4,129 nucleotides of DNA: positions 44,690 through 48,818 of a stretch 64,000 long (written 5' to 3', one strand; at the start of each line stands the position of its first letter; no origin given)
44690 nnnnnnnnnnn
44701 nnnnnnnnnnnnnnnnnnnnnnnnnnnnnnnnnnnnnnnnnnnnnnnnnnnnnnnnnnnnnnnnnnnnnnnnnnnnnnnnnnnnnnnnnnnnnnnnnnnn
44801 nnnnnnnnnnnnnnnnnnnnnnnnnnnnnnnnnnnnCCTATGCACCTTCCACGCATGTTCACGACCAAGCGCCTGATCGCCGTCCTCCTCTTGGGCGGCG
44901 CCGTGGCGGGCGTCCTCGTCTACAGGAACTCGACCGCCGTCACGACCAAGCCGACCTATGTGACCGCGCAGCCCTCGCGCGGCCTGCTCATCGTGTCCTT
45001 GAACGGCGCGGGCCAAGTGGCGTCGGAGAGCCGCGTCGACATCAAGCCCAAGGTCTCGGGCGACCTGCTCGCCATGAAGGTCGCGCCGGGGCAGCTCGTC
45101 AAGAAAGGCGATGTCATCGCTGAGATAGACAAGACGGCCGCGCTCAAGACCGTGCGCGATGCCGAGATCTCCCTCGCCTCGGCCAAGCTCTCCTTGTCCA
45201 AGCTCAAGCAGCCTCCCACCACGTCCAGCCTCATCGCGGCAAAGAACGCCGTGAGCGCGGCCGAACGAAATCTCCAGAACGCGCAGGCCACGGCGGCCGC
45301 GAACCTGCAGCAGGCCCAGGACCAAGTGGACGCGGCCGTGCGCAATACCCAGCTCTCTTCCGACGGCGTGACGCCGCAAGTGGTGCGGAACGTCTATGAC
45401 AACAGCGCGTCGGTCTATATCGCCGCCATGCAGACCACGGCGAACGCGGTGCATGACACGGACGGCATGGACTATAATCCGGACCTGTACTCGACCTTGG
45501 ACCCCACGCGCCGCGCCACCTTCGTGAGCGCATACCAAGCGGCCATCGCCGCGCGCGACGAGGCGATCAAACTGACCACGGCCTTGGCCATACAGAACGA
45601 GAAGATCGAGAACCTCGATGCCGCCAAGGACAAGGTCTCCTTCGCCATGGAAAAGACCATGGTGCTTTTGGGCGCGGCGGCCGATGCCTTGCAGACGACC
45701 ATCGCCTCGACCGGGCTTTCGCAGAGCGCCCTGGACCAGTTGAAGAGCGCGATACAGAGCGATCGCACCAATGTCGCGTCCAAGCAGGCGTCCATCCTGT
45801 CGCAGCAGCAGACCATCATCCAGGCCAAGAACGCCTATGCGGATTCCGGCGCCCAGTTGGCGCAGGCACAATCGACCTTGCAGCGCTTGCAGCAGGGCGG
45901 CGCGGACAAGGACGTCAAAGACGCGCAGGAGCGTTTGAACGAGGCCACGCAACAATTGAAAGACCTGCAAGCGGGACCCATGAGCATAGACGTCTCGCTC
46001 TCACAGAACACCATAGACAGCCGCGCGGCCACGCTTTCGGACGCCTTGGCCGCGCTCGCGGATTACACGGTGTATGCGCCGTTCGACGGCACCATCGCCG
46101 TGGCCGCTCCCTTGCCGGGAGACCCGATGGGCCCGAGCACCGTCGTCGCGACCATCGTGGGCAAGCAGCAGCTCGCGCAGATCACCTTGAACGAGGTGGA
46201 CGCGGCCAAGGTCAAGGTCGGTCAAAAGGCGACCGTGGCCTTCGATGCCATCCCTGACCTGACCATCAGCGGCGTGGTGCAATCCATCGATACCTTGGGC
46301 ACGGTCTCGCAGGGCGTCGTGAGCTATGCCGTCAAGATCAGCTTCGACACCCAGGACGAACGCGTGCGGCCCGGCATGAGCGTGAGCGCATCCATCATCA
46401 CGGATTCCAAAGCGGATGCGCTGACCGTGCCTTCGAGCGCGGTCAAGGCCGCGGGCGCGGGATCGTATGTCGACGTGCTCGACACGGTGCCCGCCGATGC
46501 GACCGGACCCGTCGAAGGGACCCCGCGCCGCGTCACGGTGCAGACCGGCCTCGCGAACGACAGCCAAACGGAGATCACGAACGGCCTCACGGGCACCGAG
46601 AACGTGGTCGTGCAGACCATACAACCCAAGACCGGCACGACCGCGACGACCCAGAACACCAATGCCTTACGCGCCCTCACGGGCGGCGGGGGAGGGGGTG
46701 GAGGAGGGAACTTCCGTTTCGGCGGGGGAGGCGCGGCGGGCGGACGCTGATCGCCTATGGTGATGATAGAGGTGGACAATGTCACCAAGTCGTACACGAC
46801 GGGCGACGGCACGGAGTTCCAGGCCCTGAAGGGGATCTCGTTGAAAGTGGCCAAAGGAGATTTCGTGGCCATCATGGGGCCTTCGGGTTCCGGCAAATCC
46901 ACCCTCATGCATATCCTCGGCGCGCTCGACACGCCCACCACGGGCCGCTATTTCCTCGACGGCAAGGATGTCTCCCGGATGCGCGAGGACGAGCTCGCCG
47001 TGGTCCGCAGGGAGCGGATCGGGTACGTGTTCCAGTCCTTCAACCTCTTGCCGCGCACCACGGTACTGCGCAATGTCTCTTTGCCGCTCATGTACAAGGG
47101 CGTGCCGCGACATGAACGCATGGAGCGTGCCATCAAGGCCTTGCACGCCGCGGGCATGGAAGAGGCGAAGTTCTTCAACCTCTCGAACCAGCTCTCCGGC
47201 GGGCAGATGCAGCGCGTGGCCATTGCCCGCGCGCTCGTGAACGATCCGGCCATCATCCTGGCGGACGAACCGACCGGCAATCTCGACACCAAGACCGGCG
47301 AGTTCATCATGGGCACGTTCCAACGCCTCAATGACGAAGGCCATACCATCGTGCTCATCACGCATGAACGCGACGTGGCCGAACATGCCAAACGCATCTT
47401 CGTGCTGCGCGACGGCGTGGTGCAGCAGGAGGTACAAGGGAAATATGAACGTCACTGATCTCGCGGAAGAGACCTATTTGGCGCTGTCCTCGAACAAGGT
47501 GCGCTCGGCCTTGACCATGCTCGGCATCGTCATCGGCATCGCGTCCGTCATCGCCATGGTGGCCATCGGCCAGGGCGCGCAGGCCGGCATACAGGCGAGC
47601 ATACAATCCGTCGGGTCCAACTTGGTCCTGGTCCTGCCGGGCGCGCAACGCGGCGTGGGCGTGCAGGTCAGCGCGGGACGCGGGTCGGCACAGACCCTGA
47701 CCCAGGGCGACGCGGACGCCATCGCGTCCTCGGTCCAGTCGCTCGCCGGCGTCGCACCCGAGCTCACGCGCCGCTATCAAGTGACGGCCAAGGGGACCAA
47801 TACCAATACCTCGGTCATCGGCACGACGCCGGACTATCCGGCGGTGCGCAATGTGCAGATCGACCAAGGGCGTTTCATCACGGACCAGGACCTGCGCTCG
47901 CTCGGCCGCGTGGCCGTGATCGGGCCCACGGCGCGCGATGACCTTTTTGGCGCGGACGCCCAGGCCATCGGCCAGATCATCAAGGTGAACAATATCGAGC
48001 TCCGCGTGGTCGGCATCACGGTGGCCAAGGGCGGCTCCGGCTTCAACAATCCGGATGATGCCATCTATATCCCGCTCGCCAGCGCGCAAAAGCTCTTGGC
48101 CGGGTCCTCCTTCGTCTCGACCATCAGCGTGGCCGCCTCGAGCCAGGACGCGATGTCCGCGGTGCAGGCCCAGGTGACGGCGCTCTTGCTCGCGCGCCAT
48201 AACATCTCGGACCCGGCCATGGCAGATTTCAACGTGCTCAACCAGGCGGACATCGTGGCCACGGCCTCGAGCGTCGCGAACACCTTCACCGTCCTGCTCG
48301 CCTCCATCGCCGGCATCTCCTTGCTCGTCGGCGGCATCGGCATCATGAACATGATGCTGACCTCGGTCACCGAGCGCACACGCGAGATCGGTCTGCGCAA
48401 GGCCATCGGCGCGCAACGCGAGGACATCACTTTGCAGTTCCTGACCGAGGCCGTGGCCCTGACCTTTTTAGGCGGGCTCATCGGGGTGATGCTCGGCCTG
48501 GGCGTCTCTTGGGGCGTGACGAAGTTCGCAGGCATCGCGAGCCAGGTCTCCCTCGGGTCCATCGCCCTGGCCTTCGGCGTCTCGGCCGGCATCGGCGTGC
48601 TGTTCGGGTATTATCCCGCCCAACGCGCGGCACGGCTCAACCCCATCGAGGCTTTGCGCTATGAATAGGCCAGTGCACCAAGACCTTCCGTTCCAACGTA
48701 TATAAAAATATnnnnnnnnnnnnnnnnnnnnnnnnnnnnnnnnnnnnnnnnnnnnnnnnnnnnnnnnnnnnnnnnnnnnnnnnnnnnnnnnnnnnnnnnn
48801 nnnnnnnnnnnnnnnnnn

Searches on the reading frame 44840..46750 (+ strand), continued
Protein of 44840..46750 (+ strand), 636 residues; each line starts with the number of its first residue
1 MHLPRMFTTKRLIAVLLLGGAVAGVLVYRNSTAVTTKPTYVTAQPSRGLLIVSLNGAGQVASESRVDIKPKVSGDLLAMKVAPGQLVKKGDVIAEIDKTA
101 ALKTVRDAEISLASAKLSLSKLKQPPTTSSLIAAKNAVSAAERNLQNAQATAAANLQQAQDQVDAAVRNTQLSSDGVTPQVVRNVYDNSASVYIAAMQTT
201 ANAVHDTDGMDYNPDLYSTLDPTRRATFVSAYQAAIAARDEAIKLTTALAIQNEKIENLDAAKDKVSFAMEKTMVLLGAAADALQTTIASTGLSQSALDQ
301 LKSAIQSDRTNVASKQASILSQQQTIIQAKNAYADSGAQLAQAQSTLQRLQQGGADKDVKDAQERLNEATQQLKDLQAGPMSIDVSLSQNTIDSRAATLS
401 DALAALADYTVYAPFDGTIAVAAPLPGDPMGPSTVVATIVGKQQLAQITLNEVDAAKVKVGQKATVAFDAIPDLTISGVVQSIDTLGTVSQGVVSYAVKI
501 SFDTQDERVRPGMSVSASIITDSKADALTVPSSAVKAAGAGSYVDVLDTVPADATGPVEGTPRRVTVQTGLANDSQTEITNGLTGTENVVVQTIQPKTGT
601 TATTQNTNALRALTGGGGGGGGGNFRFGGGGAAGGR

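Call 69: predict_structure(alignment_id=A1)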
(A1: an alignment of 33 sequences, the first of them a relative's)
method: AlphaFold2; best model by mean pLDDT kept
length: 631 residues; sequences in the alignment: 33
mean_pLDDT: 83.1   pTM: 0.37
mean pLDDT of the five models: 83.1, 82.1, 80.8, 78.4, 77.3
residues with pLDDT >= 90: 223; 70-90: 331; 50-70: 36; < 50: 41
segments of 3 or more residues with pLDDT < 50: 594-631
pLDDT, mean of each block of 10 residues (from residue 1): 68 76 61 82 87 81 87 89 89 92 94 90 91 94 88 89 81 88 94 94 69 73 92 95 91 94 96 91 80 89 95 94 90 88 80 88 93 89 93 92 89 85 87 81 86 85 85 84 81 83 83 87 90 86 68 82 88 88 85 43 36 34 37 34
secondary structure, 60 per line:
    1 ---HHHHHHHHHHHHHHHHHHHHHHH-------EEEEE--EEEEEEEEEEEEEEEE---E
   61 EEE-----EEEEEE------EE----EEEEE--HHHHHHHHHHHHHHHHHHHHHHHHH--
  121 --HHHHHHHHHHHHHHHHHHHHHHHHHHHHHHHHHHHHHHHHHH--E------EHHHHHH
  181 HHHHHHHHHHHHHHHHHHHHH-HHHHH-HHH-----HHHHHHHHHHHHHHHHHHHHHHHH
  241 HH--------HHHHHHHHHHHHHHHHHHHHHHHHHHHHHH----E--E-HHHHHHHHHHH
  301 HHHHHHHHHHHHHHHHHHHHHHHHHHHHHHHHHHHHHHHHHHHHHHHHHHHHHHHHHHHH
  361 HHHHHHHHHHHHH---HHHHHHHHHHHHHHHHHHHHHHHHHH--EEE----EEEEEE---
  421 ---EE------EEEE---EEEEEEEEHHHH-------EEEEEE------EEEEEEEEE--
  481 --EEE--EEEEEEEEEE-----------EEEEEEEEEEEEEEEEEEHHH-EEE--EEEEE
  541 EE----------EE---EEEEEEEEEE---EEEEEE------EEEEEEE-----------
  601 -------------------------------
elements in order: H4-26 E34-38 E41-56 E60-63 E69-74 E87-91 H94-118 H123-164 H175-201 H203-207 H217-242 H251-280 H290-373 H377-402 E405-407 E412-417 E432-435 E439-446 H447-450 E458-463 E470-478 E483-485 E488-497 E509-526 E531-533 E536-542 E558-567 E571-576 E583-589

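Call 71: fold_search(model_id=the predicted structure, library=pdb)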
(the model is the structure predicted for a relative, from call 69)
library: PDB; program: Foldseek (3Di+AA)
matches with E <= 10: 1126; with E <= 0.001: 73
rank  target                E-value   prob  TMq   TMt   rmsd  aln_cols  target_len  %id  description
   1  9qgy_G                2.1e-17  1.00  0.24  0.43  30.9       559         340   15  Structure of the YbjP lipoprotein bound to the MacAB-TolC tripartite efflux pump (released 2026-03-25)
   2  9a2v_MODEL_1_A        3.1e-15  1.00  0.20  0.30  36.2       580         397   12  Model of E. coli AcrA by in-cell photo-crosslinking MS and deep learning (released 2023-02-24)
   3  5nik_D                5.7e-15  1.00  0.24  0.44  30.6       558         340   15  Structure of the MacAB-TolC ABC-type tripartite multidrug efflux pump (released 2017-05-24)
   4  8zar_C                6.3e-15  1.00  0.18  0.31  27.2       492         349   14  EmrAB-TolC MFS-type tripartite multidrug efflux pump FA (released 2025-04-30)
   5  9tg4_D                1.3e-14  1.00  0.20  0.34  36.4       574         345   12  Structure of the YbjP lipoprotein bound to the AcrABZ-TolC efflux pump (released 2026-04-08)
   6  9tg4_G                1.7e-14  1.00  0.22  0.38  34.0       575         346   12  Structure of the YbjP lipoprotein bound to the AcrABZ-TolC efflux pump (released 2026-04-08)
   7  8zal_A                2.0e-14  1.00  0.17  0.31  28.5       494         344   14  EmrAB-TolC MFS-type tripartite multidrug efflux pump EA (released 2025-04-30)
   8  9tg4_F                2.3e-14  1.00  0.20  0.34  31.7       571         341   13  Structure of the YbjP lipoprotein bound to the AcrABZ-TolC efflux pump (released 2026-04-08)
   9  8zar_D                3.1e-14  1.00  0.18  0.29  37.1       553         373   16  EmrAB-TolC MFS-type tripartite multidrug efflux pump FA (released 2025-04-30)
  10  4dk0                  3.3e-14  1.00  0.24  0.46  32.1       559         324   17  Crystal structure of MacA from Actinobacillus actinomycetemcomitans (released 2012-03-07)
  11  8zal_B                3.3e-14  1.00  0.18  0.31  32.5       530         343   15  EmrAB-TolC MFS-type tripartite multidrug efflux pump EA (released 2025-04-30)
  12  9tg4_E                3.5e-14  1.00  0.22  0.37  35.4       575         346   12  Structure of the YbjP lipoprotein bound to the AcrABZ-TolC efflux pump (released 2026-04-08)
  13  9tg4_H                3.7e-14  1.00  0.21  0.35  36.4       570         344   12  Structure of the YbjP lipoprotein bound to the AcrABZ-TolC efflux pump (released 2026-04-08)
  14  4tko                  4.1e-14  1.00  0.19  0.36  26.2       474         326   14  Structure of the periplasmic adaptor protein EmrA (released 2014-07-09)
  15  3lnn_A                4.1e-14  1.00  0.17  0.27  40.3       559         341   16  Crystal structure of ZneB from Cupriavidus metallidurans (released 2010-06-30)
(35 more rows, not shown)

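Call 78: find_encoding_contigs(protein=P0003, flank=10000, max_places=2)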
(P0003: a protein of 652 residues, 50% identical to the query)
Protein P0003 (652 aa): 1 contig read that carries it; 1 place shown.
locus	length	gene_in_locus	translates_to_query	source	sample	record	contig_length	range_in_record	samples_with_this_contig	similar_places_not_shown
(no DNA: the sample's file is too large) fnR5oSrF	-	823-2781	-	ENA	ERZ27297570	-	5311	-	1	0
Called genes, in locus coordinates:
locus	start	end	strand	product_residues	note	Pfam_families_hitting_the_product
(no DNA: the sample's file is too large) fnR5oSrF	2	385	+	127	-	?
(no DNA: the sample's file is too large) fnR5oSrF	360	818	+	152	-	-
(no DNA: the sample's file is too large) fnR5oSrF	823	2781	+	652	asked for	PF25917:BSH_RND, PF25954:Beta-barrel_RND_2 (faint), PF25990:Beta-barrel_YknX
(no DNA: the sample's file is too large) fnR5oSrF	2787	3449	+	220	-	PF00005:ABC_tran, PF02463:SMC_N (faint)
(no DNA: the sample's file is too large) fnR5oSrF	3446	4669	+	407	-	PF12704:MacB_PCD, PF02687:FtsX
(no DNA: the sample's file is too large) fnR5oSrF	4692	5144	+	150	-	-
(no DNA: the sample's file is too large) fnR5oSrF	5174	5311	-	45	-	?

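Call 79: find_encoding_contigs(protein=P0005, flank=10000, max_places=2)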
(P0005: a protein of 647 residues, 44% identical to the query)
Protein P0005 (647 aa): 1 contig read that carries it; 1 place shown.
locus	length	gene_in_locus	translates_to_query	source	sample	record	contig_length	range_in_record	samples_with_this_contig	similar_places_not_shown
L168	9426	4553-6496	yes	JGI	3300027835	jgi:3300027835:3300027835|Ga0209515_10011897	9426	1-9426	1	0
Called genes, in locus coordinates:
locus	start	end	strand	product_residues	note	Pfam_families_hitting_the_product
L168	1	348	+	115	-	?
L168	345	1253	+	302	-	PF18075:FtsX_ECD, PF02687:FtsX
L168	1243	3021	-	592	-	PF08439:Peptidase_M3_N, PF01432:Peptidase_M3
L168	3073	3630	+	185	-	PF04542:Sigma70_r2, PF08281:Sigma70_r4_2, PF04545:Sigma70_r4 (weak)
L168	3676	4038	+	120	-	-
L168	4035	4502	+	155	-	-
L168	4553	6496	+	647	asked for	PF25917:BSH_RND (faint), PF25954:Beta-barrel_RND_2 (faint), PF25990:Beta-barrel_YknX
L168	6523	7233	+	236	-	PF00005:ABC_tran, PF02463:SMC_N (faint)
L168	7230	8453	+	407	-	PF12704:MacB_PCD, PF02687:FtsX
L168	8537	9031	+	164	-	PF18914:DUF5666 (weak)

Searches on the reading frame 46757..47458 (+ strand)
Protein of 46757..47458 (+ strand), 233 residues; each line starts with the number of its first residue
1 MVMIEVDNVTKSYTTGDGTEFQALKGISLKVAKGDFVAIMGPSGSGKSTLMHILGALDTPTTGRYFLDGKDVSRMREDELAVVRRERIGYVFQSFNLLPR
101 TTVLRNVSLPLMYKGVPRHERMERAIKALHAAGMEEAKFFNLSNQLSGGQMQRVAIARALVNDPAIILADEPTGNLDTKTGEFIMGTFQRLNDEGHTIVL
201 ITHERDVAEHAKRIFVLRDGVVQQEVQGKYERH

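Call 4: search_protein_families(library=pfam, proteins=[window:46757-47458:+], max_evalue=0.01)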
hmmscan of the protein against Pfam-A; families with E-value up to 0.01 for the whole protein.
window:46757-47458:+ (233 aa): 7 families
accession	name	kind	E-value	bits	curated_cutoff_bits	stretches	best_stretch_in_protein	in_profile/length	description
PF00005.33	ABC_tran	-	1.3e-34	120.2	25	1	24-173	1-136/137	ABC transporter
PF02463.25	SMC_N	-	1.6e-05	24.9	40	0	34-215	24-209/220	RecF/RecN/SMC N terminal domain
PF13555.12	AAA_29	-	0.00021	21.4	27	1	29-54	17-42/61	P-loop containing region of AAA domain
PF13304.12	AAA_21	-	0.00024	21.7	27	0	36-57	1-22/304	AAA domain, putative AbiEii toxin, Type IV TA system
PF13191.12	AAA_16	-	0.0008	20.4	32.6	1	20-83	8-64/167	AAA ATPase domain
PF20703.3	nSTAND1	-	0.0078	16.3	27.1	0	29-52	28-51/379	Novel STAND NTPase 1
PF03193.22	RsgA_GTPase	-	0.0096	16.2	30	0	31-54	103-126/174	RsgA GTPase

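Call 7: search_protein_families(library=ncbifam, proteins=[window:46757-47458:+], max_evalue=0.01)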
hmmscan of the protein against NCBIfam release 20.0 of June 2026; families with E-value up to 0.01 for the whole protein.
window:46757-47458:+ (233 aa): 190 families (the best 25 are shown)
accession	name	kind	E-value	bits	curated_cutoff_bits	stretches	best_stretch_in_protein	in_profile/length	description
NF007826.0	PRK10535.1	equivalog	2.2e-71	241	966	1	3-227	4-226/648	macrolide ABC transporter ATP-binding protein/permease MacB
NF038007.1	ABC_ATP_DarD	equivalog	8e-70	234.7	375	1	3-221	1-217/218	darobactin export ABC transporter ATP-binding protein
TIGR02673.1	FtsE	equivalog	3e-62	210.1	264.85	1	3-220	1-213/214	cell division ATP-binding protein FtsE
TIGR02211.1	LolD_lipo_ex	equivalog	4.7e-62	209.4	307.75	1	3-223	1-220/221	lipoprotein-releasing ABC transporter ATP-binding protein LolD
TIGR03608.1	L_ocin_972_ABC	subfamily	3.1e-60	203.2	254.85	1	8-215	3-204/206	putative bacteriocin export ABC transporter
NF008639.0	PRK11629.1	equivalog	2.9e-56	190.5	360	1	3-226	6-228/234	lipoprotein-releasing ABC transporter ATP-binding protein LolD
TIGR02315.1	ABC_phnC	equivalog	4.9e-54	183.3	266.1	1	3-222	1-224/243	phosphonate ABC transporter ATP-binding protein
TIGR01186.1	proV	subfamily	1e-53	182.7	326.6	1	22-224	7-210/363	betaine/proline/choline family ABC transporter ATP-binding protein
NF007879.0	PRK10584.1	equivalog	1.2e-52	179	336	1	3-225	6-227/228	putative ABC transporter ATP-binding protein YbbA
TIGR02982.1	heterocyst_DevA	subfamily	3.6e-52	177.1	295.8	1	4-222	2-219/220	ABC exporter ATP-binding subunit, DevA family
TIGR04521.1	ECF_ATPase_2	equivalog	2.9e-50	170.9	330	1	4-225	1-226/279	energy-coupling factor transporter ATPase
NF040933.2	ABC_arch_GlcV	equivalog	6.8e-48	163.3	450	1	2-225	1-223/357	glucose ABC transporter ATP-binding protein GlcV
TIGR02314.1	ABC_MetN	equivalog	8.9e-48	163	499.7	1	3-210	1-206/343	methionine ABC transporter ATP-binding protein MetN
TIGR03265.1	PhnT2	equivalog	2.9e-46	158.3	457.7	1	3-224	4-215/353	putative 2-aminoethylphosphonate ABC transporter ATP-binding protein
NF008428.0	PRK11264.1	equivalog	9.2e-46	156.1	406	1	1-224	1-224/250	L-cystine ABC transporter ATP-binding protein TcyN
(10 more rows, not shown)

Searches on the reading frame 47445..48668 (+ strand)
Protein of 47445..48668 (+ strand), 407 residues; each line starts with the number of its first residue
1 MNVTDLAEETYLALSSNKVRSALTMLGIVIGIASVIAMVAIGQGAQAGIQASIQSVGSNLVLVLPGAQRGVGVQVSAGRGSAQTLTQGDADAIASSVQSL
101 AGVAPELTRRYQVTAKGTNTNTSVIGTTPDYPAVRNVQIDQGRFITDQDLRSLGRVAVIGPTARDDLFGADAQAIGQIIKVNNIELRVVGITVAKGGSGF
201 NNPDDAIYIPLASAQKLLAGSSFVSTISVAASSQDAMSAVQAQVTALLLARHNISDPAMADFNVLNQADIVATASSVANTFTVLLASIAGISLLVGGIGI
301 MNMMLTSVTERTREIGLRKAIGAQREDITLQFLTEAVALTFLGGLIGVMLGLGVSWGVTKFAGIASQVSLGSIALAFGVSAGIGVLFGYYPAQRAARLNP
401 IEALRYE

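Call 4: search_protein_families(library=pfam, proteins=[window:47445-48668:+], max_evalue=0.01)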
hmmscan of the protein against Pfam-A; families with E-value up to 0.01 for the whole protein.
window:47445-48668:+ (407 aa): 2 families
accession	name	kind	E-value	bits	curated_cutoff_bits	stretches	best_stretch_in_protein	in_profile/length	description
PF12704.14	MacB_PCD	-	2.6e-49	168.8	27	1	21-247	1-207/207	MacB-like periplasmic core domain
PF02687.27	FtsX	-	3.3e-21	76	25.5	1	287-400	2-120/120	FtsX-like permease C-terminal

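Call 7: search_protein_families(library=ncbifam, proteins=[window:47445-48668:+], max_evalue=0.01)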
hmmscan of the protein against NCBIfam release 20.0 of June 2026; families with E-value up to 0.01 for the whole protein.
window:47445-48668:+ (407 aa): 7 families
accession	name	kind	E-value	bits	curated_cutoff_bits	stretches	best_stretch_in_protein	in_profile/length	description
NF007826.0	PRK10535.1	equivalog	1.1e-72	245.3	966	1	10-405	261-646/648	macrolide ABC transporter ATP-binding protein/permease MacB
TIGR03434.1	ADOP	subfamily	1.1e-38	132.9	622.3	1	113-407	518-803/803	ADOP family duplicated permease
TIGR02212.1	lolCE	equivalog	3.4e-10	39.4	362.45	1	204-407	198-411/411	lipoprotein-releasing ABC transporter permease subunit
NF038346.1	FtsX_actino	exception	2.5e-07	30.4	250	1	263-371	161-276/308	permease-like cell division protein FtsX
NF008357.0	PRK11146.1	exception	0.00077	18.4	439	0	184-361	185-348/414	lipoprotein-releasing ABC transporter permease subunit LolE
NF038347.1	FtsX_Gpos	exception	0.001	18.5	225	1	269-350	159-236/296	permease-like cell division protein FtsX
TIGR00439.2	FtsX_Gneg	equivalog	0.0064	15.7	255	1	274-360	166-245/292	permease-like cell division protein FtsX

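Call 54: search_solved_structures(query=window:47445-48668:+, max_evalue=0.001)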
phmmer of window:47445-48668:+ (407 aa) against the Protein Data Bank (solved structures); distinct sequences matched with E-value up to 0.001: 10.
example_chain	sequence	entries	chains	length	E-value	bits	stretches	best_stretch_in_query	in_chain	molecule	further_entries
5gko_A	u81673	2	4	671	1.1e-63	218.9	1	9-405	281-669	Macrolide export ATP-binding/permease protein MacB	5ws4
5nik_J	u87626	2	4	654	1.9e-59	204.9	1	11-405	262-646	Macrolide export ATP-binding/permease protein MacB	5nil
5lil_A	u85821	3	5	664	2.7e-57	197.9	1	12-406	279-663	Macrolide export ATP-binding/permease protein MacB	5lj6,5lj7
5xu1_M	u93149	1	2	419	4.4e-46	161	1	122-407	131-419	ABC transporter permeae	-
9o9x_C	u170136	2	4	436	2.1e-12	50.2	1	278-406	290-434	ABC transporter permease YtrF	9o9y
5c59_A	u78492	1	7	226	5.2e-12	48.9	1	49-256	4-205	Macrolide export ATP-binding/permease protein MacB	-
9qgy_M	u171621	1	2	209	6e-12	48.7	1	50-256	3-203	Macrolide export ATP-binding/permease protein MacB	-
3ftj_A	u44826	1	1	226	1.3e-10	44.4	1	51-271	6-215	Macrolide export ATP-binding/permease protein macB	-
5lj8_A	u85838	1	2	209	2.4e-10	43.5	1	99-256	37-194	Macrolide export ATP-binding/permease protein MacB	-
5f9q_A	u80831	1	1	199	3.6e-07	33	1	98-254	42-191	Macrolide export ATP-binding/permease protein YknZ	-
